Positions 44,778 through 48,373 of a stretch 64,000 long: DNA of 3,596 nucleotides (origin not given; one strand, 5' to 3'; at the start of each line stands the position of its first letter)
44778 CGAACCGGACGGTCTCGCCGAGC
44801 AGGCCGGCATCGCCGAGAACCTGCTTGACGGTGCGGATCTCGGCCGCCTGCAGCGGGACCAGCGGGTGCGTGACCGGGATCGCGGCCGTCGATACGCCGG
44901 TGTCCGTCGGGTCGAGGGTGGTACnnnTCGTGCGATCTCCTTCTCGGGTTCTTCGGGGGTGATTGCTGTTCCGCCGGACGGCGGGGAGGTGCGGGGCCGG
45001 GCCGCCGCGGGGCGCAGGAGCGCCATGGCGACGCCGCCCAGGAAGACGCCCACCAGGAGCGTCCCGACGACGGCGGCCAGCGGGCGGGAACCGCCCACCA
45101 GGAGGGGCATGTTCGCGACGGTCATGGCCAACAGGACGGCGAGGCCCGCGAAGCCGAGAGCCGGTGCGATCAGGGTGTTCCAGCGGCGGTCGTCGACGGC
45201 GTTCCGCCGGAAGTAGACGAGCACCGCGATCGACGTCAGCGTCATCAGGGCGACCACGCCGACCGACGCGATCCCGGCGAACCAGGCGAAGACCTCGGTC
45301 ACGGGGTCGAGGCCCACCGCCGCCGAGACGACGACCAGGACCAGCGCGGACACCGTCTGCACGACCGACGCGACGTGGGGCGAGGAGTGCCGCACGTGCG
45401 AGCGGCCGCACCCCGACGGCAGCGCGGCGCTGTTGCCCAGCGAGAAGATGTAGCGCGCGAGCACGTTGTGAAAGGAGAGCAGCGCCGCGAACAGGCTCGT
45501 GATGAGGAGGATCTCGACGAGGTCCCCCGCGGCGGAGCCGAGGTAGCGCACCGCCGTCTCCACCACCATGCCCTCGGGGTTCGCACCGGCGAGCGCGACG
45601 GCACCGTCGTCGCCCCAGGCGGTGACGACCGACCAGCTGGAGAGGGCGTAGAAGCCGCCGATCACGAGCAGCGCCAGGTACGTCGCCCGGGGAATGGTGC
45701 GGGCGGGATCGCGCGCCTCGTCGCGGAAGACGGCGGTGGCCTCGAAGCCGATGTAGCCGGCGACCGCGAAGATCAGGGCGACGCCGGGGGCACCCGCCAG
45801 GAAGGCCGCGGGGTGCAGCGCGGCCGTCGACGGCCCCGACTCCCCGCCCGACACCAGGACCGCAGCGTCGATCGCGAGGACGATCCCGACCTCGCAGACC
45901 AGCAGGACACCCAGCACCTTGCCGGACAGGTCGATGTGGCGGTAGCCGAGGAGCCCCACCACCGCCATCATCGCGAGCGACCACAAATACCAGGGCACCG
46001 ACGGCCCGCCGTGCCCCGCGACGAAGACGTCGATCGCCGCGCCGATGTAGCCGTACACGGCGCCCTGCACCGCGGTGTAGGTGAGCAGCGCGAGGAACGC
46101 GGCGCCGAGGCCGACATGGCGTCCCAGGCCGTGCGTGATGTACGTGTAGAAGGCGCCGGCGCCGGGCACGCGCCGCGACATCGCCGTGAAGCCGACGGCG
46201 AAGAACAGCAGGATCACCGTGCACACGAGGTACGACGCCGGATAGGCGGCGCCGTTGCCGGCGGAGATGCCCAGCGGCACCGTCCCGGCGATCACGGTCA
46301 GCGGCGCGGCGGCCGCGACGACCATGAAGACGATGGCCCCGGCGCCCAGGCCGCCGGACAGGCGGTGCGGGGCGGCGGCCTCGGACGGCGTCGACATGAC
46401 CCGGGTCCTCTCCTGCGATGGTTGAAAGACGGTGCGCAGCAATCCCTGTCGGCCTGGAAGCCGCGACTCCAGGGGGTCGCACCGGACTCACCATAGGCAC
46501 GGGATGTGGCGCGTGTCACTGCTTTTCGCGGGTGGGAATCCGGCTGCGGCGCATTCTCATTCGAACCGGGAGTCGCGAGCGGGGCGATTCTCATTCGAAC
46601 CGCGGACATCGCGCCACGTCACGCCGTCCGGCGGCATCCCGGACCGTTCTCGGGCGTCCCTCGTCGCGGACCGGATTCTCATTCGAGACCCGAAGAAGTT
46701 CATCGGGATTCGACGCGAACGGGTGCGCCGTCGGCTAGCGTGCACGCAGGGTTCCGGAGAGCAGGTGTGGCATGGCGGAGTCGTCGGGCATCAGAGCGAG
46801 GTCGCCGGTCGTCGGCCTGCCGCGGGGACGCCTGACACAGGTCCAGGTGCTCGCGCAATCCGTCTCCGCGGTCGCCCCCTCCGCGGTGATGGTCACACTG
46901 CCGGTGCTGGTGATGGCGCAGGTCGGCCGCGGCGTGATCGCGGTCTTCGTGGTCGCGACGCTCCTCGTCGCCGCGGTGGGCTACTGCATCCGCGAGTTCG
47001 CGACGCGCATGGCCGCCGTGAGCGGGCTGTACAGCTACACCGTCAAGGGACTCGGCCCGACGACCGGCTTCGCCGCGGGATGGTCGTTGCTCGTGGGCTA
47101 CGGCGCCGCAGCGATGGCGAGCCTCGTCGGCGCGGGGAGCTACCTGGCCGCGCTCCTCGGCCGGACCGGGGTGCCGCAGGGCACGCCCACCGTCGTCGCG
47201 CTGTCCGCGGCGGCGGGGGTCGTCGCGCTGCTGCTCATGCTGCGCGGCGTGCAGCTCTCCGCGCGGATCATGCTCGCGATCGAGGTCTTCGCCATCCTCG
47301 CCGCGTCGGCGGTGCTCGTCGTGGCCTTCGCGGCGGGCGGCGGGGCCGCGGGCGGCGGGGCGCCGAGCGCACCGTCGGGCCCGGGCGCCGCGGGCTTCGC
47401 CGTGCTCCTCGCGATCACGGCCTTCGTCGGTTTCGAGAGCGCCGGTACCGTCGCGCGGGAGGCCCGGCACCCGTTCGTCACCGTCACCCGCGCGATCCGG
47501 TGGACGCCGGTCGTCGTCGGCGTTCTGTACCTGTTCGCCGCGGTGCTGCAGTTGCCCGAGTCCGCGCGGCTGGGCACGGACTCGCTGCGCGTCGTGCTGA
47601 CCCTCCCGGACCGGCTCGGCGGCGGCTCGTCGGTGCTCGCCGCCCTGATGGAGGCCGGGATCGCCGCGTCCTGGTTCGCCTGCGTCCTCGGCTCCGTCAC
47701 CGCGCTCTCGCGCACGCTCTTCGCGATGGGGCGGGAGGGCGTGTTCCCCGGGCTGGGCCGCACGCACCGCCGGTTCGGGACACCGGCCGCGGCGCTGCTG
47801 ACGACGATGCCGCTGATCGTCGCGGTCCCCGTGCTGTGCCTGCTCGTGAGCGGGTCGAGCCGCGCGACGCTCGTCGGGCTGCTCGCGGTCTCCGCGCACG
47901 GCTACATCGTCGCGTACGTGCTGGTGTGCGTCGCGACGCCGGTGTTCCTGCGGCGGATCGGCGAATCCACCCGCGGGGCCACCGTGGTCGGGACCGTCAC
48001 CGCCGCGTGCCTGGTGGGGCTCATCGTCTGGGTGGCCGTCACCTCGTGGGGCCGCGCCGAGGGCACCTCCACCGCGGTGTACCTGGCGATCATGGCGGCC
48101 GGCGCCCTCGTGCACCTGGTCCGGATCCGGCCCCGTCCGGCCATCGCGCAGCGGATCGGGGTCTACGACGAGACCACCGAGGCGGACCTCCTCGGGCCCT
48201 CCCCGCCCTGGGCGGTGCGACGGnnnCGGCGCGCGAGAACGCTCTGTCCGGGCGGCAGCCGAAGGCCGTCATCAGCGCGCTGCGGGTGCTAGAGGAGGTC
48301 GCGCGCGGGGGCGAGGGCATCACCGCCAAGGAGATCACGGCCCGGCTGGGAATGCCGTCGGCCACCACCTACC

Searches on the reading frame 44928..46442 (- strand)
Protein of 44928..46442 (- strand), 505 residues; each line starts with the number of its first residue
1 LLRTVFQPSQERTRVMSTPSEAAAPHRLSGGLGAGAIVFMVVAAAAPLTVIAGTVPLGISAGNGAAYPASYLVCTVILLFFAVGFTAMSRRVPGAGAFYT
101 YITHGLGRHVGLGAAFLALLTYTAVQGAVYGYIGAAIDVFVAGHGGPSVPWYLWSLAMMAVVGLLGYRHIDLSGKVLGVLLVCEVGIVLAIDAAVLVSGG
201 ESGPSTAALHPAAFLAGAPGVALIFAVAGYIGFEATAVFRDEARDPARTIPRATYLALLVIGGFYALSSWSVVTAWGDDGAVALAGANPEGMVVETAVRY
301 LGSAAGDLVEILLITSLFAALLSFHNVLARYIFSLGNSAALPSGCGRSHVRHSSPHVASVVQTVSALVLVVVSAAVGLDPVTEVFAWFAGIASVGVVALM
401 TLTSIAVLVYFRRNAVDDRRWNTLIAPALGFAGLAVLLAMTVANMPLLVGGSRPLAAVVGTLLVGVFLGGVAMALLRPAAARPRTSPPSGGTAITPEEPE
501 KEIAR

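Call 39: search_protein_families(library=pfam, proteins=[window:44928-46442:-], max_evalue=0.0001)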
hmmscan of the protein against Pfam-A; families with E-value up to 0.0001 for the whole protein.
window:44928-46442:- (505 aa): 2 families
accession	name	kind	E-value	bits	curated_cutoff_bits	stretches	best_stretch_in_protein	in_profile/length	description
PF00324.27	AA_permease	-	1.7e-26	93.4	24.6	1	37-437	2-408/470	Amino acid permease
PF13520.12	AA_permease_2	-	7.6e-22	78.3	27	1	39-463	8-426/427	Amino acid permease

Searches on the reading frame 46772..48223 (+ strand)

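Call 39: search_protein_families(library=pfam, proteins=[window:46772-48223:+], max_evalue=0.0001)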
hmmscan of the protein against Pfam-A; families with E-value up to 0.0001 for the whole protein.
window:46772-48223:+ (484 aa): 2 families
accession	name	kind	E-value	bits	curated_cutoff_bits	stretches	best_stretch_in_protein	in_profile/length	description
PF13520.12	AA_permease_2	-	4.9e-31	108.5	27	1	21-441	1-422/427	Amino acid permease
PF00324.27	AA_permease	-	1.2e-25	90.5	24.6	1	29-423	5-412/470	Amino acid permease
